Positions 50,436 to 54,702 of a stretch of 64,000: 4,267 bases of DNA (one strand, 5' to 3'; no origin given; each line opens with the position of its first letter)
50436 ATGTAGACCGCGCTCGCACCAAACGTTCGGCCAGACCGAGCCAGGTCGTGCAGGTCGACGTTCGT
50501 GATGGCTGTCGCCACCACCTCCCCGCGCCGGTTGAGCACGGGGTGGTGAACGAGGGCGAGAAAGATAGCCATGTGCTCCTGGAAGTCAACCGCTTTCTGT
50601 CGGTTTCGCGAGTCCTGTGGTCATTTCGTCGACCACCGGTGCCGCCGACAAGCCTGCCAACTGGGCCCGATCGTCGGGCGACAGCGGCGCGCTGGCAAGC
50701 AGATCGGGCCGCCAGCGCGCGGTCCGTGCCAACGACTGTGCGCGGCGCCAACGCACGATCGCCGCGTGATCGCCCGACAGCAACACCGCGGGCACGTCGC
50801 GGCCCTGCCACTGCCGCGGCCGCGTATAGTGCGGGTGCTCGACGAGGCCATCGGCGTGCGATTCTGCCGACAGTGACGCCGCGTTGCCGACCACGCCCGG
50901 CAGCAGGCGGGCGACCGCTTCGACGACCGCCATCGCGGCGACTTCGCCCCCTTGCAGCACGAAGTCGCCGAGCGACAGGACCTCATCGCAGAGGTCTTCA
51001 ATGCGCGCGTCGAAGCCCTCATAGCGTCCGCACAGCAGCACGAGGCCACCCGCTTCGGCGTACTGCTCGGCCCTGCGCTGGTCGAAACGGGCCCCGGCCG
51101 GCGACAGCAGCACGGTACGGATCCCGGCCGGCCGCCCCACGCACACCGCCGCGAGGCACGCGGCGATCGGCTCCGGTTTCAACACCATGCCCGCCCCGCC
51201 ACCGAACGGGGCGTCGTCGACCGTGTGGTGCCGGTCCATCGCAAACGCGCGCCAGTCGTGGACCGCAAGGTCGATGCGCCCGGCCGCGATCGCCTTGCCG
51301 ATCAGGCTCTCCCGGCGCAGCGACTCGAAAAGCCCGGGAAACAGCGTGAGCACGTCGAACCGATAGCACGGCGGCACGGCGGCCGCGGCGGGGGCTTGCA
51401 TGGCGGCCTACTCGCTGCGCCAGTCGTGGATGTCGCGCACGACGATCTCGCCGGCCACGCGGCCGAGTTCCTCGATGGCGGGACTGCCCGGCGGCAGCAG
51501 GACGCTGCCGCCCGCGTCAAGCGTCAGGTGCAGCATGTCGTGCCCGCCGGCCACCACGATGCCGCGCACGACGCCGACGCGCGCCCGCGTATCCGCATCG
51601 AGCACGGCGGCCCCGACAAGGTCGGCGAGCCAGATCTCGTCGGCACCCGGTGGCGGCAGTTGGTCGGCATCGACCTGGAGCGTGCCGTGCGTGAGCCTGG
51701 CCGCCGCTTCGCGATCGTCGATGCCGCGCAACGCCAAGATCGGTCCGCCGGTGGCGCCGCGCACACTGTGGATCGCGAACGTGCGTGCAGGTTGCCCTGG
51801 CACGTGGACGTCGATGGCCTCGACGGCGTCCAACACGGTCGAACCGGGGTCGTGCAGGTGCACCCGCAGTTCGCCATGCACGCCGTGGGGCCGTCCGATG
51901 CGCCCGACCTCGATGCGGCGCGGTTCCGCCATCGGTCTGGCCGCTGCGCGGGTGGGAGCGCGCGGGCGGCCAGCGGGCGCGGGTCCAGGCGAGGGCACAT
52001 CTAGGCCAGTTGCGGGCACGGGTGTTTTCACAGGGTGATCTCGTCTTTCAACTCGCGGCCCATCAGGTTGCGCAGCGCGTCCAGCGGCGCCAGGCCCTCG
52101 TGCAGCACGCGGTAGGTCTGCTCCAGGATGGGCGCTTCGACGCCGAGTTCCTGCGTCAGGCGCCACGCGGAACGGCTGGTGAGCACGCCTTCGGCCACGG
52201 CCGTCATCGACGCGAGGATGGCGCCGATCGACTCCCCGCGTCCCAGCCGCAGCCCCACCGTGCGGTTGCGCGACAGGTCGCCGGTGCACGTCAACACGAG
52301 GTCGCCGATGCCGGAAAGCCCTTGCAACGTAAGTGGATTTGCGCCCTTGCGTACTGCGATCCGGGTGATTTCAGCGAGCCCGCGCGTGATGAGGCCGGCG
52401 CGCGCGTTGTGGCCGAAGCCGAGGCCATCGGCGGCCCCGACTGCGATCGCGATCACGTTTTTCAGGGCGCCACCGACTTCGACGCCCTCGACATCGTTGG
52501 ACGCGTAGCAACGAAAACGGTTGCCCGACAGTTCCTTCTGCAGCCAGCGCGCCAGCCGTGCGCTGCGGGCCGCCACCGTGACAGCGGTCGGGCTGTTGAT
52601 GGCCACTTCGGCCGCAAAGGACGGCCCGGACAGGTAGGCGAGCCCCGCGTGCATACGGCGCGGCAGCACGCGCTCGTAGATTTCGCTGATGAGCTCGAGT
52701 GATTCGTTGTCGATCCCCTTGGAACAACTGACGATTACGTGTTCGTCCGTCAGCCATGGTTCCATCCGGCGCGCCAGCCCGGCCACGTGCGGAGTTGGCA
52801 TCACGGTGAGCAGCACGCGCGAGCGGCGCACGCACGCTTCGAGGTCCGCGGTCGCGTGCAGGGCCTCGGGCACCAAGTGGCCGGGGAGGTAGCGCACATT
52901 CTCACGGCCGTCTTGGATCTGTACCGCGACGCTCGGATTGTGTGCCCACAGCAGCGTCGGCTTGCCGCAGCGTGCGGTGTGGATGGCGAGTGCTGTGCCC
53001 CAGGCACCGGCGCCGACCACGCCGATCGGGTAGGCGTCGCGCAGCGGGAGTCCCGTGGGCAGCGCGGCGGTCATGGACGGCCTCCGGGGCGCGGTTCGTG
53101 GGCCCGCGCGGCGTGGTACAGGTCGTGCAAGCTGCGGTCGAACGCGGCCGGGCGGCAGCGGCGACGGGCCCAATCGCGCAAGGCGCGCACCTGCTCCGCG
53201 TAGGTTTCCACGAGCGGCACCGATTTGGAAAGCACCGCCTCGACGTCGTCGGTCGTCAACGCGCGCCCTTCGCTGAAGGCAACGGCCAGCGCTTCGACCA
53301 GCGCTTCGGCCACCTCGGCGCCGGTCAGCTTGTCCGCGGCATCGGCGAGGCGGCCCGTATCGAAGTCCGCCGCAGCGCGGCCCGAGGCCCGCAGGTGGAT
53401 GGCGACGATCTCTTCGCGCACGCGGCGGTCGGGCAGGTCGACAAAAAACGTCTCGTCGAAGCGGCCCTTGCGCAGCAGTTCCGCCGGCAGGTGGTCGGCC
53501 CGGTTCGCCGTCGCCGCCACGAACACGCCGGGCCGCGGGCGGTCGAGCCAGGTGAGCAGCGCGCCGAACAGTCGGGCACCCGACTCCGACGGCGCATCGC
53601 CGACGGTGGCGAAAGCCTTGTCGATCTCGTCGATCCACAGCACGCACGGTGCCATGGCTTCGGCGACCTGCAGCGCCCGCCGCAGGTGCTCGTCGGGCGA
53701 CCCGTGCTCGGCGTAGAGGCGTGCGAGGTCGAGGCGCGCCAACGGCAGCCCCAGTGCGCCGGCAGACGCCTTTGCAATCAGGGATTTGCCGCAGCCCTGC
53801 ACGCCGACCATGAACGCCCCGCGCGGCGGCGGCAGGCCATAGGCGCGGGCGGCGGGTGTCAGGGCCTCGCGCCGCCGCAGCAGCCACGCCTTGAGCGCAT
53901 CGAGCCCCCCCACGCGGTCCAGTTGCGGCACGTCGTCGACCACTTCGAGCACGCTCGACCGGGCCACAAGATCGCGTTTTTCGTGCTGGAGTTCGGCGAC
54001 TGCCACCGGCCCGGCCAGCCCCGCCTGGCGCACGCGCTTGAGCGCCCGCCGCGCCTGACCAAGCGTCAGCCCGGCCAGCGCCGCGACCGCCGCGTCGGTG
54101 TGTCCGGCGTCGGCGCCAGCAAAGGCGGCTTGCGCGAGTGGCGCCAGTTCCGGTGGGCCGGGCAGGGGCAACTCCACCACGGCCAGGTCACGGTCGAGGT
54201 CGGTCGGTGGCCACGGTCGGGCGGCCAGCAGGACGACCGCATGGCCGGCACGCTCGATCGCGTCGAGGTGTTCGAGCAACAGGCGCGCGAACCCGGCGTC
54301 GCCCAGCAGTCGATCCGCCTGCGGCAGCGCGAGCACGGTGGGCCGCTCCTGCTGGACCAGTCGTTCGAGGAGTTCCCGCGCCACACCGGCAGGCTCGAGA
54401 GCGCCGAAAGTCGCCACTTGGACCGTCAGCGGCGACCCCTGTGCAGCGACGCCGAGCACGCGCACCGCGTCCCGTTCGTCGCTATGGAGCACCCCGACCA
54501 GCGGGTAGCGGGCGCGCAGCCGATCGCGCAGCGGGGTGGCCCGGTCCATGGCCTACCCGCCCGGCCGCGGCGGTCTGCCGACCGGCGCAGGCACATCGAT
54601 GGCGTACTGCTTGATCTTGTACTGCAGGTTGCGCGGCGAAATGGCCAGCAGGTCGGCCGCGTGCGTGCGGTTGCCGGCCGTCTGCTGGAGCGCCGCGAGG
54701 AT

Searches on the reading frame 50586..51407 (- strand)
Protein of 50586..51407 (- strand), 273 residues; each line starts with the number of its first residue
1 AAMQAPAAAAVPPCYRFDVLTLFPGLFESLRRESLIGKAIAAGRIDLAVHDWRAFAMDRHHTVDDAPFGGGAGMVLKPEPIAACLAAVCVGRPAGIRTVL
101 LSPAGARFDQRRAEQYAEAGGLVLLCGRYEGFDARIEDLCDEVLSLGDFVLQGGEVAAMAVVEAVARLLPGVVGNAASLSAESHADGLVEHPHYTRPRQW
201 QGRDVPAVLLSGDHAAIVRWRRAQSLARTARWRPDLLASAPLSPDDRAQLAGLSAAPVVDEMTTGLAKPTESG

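Call 11: search_protein_families(library=pfam, proteins=[window:50586-51407:-], max_evalue=0.01)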
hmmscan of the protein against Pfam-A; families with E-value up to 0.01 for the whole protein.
window:50586-51407:- (273 aa): 1 family
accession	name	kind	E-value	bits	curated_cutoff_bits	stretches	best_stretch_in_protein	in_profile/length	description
PF01746.26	tRNA_m1G_MT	-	9.7e-58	195.5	27.3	1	37-234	2-195/195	tRNA (Guanine-1)-methyltransferase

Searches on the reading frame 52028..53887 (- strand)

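Call 11: search_protein_families(library=pfam, proteins=[window:52028-53887:-], max_evalue=0.01)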
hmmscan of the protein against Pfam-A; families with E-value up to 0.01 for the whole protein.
window:52028-53887:- (619 aa): 5 families
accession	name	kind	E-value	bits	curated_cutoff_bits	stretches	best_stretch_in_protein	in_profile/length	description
PF07479.19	NAD_Gly3P_dh_C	-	4.9e-50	169.9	25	1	465-605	1-141/142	NAD-dependent glycerol-3-phosphate dehydrogenase C-terminus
PF01210.29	NAD_Gly3P_dh_N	-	2.8e-43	148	23.1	1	288-444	2-156/158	NAD-dependent glycerol-3-phosphate dehydrogenase N-terminus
PF20618.3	GPD_NAD_C_bact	-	1.7e-20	73.8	27.6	1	525-590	1-65/66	Bacterial GPD, NAD-dependent C-terminal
PF03807.23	F420_oxidored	-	0.0015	19.5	21.6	1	288-390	2-93/94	NADP oxidoreductase coenzyme F420-dependent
PF02558.23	ApbA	-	0.0036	17.4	22.2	1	288-408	1-119/150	Ketopantoate reductase PanE/ApbA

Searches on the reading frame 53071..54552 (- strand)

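Call 11: search_protein_families(library=pfam, proteins=[window:53071-54552:-], max_evalue=0.01)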
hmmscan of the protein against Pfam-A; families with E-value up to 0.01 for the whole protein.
window:53071-54552:- (493 aa): 2 families
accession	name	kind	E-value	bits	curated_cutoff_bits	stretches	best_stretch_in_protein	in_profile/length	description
PF00004.35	AAA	-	4.5e-27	95.5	21.2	1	248-372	3-130/131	ATPase family associated with various cellular activities (AAA)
PF13518.12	HTH_28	-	0.0033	17.9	25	0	148-181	10-43/52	Helix-turn-helix domain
